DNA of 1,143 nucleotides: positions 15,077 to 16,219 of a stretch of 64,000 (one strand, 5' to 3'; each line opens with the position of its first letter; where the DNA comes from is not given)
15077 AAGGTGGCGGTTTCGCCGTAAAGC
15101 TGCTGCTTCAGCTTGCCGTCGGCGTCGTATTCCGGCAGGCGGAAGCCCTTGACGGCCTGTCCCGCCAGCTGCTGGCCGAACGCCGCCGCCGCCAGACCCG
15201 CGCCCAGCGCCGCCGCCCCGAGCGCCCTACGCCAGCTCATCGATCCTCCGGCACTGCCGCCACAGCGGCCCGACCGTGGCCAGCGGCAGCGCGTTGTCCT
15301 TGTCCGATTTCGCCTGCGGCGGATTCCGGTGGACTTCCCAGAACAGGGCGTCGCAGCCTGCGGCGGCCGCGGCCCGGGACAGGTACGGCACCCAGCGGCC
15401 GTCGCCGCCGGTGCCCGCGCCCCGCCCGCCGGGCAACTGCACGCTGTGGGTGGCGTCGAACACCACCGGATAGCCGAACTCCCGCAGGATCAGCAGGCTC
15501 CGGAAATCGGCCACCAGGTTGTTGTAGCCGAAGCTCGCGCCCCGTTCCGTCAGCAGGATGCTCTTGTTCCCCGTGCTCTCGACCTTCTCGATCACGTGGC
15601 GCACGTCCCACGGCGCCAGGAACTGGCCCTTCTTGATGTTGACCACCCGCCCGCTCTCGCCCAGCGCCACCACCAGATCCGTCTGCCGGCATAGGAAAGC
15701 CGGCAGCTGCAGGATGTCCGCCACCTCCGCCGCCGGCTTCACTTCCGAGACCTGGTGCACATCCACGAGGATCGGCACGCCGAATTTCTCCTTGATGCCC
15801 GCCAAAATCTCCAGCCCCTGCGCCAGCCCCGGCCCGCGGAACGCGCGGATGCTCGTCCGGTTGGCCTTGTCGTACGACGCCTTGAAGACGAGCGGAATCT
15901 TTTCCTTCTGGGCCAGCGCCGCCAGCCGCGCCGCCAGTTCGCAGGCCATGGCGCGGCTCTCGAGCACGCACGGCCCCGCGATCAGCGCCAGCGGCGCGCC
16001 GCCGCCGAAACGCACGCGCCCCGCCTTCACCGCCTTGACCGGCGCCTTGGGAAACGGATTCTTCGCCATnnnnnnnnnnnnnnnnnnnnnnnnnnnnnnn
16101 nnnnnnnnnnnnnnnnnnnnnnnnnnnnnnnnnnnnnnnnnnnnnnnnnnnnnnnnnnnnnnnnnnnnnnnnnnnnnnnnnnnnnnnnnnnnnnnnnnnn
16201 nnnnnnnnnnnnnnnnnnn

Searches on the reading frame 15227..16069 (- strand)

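Call 38: search_protein_families(library=pfam, proteins=[window:15227-16069:-], max_evalue=0.0001)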
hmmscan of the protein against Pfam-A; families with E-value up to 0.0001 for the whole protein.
window:15227-16069:- (280 aa): 1 family
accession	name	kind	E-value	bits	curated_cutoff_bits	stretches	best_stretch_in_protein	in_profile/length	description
PF00793.26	DAHP_synth_1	-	1.7e-66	224.3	25.5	1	18-263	9-251/270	DAHP synthetase I family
